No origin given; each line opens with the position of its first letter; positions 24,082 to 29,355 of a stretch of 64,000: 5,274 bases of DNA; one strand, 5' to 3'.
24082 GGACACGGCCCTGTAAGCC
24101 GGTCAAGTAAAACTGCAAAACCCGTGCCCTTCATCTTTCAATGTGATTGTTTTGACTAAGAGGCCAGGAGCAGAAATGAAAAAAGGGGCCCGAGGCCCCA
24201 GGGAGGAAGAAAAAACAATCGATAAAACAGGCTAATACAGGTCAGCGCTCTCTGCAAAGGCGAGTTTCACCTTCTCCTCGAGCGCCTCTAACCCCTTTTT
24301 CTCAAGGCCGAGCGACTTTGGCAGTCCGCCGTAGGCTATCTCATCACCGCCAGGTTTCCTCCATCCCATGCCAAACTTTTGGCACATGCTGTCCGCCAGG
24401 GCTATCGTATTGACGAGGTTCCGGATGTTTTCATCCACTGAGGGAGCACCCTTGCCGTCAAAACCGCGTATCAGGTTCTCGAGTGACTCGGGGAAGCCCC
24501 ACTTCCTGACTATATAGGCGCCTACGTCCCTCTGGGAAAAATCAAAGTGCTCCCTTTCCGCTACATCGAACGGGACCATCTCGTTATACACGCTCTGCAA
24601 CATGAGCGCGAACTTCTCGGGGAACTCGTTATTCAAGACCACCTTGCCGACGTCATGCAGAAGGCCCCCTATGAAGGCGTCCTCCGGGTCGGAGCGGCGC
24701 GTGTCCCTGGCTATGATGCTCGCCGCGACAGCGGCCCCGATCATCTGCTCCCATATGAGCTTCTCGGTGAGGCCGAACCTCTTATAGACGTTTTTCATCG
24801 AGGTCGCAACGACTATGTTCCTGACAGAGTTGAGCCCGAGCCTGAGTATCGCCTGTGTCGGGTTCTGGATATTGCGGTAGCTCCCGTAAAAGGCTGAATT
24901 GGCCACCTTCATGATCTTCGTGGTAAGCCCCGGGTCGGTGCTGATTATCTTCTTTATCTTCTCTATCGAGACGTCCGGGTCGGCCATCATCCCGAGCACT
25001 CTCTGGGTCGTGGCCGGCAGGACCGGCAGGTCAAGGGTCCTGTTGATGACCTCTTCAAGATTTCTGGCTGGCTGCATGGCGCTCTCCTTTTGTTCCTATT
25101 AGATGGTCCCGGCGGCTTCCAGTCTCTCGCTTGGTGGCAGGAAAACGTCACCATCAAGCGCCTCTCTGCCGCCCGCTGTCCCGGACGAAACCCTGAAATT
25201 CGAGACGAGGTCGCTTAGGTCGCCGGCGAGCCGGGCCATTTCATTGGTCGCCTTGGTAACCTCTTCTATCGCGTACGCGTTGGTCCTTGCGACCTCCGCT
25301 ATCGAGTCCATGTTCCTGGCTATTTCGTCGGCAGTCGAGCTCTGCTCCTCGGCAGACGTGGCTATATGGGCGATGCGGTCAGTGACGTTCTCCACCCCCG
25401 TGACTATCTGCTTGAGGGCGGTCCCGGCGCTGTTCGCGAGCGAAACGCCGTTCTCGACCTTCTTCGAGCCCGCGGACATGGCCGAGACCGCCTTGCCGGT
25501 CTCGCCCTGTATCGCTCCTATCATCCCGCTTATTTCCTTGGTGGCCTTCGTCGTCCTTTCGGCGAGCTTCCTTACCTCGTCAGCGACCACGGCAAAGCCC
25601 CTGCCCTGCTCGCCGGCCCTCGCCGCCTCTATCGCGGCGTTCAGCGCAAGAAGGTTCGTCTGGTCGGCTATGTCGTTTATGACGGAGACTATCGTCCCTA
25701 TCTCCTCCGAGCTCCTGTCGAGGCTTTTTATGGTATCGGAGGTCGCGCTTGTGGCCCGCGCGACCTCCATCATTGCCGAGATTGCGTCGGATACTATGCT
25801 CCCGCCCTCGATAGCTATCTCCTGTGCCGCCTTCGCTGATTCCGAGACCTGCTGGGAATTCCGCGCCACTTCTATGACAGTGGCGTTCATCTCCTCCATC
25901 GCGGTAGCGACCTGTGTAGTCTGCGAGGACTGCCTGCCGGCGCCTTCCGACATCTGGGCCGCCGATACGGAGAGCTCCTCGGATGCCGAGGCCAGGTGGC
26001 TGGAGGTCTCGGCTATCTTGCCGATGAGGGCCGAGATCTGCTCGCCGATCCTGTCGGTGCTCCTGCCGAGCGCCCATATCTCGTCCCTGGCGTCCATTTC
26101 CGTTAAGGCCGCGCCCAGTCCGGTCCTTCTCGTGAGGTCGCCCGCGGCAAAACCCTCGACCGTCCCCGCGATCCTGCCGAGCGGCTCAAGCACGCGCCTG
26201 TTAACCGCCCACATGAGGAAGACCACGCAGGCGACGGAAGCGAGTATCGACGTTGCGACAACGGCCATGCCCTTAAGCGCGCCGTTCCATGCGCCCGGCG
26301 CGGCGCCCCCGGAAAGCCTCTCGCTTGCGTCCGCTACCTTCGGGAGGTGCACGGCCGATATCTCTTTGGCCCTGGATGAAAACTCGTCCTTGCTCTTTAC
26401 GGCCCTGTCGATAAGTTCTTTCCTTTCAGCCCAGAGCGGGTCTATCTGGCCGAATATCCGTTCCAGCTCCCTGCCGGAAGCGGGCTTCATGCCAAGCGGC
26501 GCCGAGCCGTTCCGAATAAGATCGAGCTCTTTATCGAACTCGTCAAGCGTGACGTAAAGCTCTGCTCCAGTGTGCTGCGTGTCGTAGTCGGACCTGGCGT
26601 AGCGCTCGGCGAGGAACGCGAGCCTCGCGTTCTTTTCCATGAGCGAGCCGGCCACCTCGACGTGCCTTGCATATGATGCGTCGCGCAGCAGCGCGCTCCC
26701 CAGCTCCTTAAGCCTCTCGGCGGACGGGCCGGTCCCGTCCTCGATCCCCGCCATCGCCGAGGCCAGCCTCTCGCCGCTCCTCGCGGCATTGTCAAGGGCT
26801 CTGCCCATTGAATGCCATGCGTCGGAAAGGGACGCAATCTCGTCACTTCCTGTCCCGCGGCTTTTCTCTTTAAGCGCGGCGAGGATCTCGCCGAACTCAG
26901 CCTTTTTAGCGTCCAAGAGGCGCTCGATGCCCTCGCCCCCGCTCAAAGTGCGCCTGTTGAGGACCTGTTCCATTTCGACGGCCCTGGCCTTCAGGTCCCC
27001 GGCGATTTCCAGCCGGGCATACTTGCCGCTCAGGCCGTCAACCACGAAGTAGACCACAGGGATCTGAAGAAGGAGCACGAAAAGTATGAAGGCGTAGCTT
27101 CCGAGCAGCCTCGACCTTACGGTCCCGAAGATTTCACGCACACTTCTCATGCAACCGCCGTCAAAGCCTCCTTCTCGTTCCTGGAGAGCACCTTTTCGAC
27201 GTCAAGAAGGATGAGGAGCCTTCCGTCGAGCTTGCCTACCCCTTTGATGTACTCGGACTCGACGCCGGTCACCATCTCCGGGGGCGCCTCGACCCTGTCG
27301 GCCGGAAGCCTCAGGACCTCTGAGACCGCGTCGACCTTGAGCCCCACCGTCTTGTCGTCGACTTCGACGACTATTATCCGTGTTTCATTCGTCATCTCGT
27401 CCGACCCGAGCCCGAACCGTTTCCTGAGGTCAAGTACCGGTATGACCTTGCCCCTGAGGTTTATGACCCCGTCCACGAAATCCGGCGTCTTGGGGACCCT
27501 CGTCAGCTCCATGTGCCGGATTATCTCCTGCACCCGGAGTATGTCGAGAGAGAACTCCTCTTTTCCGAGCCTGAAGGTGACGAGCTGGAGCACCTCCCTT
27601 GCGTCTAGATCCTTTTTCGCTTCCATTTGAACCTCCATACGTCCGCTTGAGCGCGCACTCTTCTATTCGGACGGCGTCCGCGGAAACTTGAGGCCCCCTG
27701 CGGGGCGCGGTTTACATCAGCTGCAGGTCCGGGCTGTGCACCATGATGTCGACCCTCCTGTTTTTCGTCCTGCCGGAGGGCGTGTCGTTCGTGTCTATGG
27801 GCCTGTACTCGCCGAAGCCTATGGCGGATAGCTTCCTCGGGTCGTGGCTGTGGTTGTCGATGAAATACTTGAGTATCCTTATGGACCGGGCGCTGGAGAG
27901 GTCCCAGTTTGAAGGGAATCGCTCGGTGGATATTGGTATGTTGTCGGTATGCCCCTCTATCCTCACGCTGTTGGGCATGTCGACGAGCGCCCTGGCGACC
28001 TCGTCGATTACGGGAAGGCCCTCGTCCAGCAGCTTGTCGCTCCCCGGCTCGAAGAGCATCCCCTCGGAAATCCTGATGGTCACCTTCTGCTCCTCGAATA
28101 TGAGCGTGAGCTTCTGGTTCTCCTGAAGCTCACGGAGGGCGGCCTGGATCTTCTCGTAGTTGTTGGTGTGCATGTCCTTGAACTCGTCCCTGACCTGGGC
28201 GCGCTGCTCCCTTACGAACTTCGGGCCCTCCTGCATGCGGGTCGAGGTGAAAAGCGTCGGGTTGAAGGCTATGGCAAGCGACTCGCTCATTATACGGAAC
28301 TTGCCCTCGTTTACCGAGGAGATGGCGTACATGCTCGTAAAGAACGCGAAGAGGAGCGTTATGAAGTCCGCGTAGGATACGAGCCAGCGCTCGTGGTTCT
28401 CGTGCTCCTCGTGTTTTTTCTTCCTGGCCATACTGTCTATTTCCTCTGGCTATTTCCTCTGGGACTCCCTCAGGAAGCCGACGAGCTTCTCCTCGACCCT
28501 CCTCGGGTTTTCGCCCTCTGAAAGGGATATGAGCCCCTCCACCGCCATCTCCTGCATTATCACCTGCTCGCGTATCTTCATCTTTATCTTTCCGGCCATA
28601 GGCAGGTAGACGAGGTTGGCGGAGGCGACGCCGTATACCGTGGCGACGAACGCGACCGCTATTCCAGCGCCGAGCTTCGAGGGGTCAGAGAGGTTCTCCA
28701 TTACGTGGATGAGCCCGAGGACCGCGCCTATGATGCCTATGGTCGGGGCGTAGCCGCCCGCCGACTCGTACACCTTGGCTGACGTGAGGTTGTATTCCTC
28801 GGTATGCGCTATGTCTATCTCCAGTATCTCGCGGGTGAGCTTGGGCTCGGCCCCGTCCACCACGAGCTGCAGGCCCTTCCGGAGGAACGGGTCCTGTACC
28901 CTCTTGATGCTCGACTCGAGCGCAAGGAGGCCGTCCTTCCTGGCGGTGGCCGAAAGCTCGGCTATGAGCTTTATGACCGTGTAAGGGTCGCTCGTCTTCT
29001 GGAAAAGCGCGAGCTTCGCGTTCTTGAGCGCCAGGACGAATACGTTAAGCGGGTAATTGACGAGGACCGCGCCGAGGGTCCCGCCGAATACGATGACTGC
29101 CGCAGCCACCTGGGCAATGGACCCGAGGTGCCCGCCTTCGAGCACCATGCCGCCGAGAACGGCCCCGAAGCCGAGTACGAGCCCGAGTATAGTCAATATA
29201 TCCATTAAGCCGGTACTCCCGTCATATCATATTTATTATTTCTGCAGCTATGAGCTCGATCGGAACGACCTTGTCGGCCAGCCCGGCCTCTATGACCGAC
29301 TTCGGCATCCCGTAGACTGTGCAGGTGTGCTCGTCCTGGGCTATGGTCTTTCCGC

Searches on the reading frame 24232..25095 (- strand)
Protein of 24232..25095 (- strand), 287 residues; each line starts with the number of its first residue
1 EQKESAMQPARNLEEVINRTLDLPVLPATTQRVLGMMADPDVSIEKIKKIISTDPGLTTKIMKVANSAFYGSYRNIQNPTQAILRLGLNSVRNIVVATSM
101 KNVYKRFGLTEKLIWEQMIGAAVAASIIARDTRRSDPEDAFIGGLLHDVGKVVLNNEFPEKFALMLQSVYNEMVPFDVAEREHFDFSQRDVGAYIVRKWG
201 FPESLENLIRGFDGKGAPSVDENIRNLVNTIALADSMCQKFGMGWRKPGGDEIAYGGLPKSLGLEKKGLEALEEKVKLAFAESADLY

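Call 6: search_protein_families(library=pfam, proteins=[window:24232-25095:-])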
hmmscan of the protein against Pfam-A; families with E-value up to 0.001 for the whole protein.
window:24232-25095:- (287 aa): 2 families
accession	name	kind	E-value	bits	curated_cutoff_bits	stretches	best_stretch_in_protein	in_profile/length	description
PF08668.18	HDOD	-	4.9e-55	186.5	22.9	1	23-210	1-191/196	HDOD domain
PF01966.28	HD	-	2.1e-08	34.9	22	1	118-236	5-112/116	HD domain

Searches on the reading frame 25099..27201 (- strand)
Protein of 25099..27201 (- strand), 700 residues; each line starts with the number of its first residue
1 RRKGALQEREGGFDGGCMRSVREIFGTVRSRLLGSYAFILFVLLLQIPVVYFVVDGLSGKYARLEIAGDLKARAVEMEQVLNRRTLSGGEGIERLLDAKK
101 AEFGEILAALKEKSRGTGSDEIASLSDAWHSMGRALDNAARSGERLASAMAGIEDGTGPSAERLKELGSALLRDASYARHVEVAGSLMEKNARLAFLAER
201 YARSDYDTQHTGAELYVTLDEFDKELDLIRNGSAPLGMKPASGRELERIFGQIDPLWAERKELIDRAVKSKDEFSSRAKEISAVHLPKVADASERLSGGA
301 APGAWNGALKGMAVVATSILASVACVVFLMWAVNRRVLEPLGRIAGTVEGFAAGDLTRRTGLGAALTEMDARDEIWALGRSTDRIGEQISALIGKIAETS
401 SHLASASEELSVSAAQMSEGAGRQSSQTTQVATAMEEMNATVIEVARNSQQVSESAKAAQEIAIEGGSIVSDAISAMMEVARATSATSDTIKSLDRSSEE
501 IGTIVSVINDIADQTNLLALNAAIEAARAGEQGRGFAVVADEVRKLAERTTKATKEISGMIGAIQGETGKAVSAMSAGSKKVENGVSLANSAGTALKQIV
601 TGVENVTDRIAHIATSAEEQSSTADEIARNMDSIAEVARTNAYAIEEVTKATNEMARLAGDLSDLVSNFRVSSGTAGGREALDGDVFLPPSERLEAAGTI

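Call 6: search_protein_families(library=pfam, proteins=[window:25099-27201:-])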
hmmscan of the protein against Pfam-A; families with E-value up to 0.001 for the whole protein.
window:25099-27201:- (700 aa): 3 families
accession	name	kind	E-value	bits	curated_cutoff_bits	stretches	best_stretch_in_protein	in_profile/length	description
PF00015.26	MCPsignal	-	3.5e-51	173.9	34.6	1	453-637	1-171/172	Methyl-accepting chemotaxis protein (MCP) signalling domain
PF13675.11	PilJ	-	2e-08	34.8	26.6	1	178-272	10-103/114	Type IV pili methyl-accepting chemotaxis transducer N-term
PF00672.30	HAMP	-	0.00042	21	25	0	333-381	2-43/53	HAMP domain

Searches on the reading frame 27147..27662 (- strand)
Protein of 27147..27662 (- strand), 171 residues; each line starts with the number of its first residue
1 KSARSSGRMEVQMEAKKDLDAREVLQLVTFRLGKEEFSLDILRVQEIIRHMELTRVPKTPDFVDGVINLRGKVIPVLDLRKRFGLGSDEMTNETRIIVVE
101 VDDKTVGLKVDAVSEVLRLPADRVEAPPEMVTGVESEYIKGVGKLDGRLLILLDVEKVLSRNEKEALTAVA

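Call 6: search_protein_families(library=pfam, proteins=[window:27147-27662:-])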
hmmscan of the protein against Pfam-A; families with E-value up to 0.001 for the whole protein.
window:27147-27662:- (171 aa): 1 family
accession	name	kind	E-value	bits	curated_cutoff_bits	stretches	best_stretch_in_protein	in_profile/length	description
PF01584.24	CheW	-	3.3e-44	150.3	23.5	1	26-161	1-136/138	CheW-like domain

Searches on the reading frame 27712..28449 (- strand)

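Call 6: search_protein_families(library=pfam, proteins=[window:27712-28449:-])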
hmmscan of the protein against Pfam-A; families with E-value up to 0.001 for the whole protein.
window:27712-28449:- (245 aa): 2 families
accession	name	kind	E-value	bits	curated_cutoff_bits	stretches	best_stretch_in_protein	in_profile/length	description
PF13677.11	MotB_plug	-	4.9e-21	74.5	24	1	9-62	1-58/58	Membrane MotB of proton-channel complex MotA/MotB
PF00691.25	OmpA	-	6.3e-17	62.2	27.2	1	132-231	1-98/98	OmpA family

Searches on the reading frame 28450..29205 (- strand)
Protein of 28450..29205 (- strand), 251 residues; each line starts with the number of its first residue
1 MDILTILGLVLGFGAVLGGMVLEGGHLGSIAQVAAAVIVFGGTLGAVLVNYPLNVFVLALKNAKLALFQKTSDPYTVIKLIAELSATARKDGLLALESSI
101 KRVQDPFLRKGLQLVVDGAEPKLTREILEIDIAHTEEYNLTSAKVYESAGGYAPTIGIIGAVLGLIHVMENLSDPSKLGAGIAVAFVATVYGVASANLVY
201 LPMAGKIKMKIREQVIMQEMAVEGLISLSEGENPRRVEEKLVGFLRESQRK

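Call 6: search_protein_families(library=pfam, proteins=[window:28450-29205:-])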
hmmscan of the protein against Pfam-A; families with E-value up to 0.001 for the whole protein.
window:28450-29205:- (251 aa): 2 families
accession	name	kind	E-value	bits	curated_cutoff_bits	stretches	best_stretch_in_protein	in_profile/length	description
PF01618.21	MotA_ExbB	-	2.5e-31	108.5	22.9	1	101-218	3-125/127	MotA/TolQ/ExbB proton channel family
PF20560.3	MotA_N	-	3.2e-10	40.5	27.3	1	6-92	1-91/91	Motility protein A N-terminal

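Call 31: find_encoding_contigs(protein=window:28450-29205:-, flank=10000, max_places=10)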
Protein window:28450-29205:- (251 aa): 8 contigs read that carry it; 7 places shown.
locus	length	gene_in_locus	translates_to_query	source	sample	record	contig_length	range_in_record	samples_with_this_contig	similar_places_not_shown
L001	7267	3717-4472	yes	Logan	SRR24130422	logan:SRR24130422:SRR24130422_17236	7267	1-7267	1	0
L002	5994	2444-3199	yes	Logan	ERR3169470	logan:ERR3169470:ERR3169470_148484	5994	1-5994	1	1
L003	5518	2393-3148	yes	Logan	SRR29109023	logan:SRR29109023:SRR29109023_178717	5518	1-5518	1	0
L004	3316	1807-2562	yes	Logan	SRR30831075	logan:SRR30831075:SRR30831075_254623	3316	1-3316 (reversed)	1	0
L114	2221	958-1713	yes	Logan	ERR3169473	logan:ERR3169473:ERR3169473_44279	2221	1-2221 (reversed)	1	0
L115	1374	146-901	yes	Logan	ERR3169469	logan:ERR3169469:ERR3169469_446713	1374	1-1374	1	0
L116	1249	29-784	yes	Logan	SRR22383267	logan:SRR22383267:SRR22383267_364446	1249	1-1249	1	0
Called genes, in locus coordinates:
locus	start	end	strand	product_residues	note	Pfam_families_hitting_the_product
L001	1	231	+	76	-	?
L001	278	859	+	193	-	PF04344:CheZ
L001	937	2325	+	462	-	PF01627:Hpt, PF02895:H-kinase_dim, PF02518:HATPase_c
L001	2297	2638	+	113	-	PF01584:CheW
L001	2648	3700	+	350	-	PF00072:Response_reg, PF01339:CheB_methylest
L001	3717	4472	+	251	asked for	PF20560:MotA_N, PF01618:MotA_ExbB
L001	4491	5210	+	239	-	PF13677:MotB_plug, PF00691:OmpA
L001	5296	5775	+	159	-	PF01584:CheW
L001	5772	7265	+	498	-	?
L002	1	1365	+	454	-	?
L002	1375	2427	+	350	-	PF00072:Response_reg, PF01339:CheB_methylest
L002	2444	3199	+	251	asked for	PF20560:MotA_N, PF01618:MotA_ExbB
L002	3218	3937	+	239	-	PF13677:MotB_plug, PF00691:OmpA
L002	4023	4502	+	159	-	PF01584:CheW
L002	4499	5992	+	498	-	?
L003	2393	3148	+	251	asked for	PF20560:MotA_N, PF01618:MotA_ExbB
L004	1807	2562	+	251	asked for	PF20560:MotA_N, PF01618:MotA_ExbB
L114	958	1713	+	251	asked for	PF20560:MotA_N, PF01618:MotA_ExbB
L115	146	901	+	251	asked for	PF20560:MotA_N, PF01618:MotA_ExbB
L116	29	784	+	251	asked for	PF20560:MotA_N, PF01618:MotA_ExbB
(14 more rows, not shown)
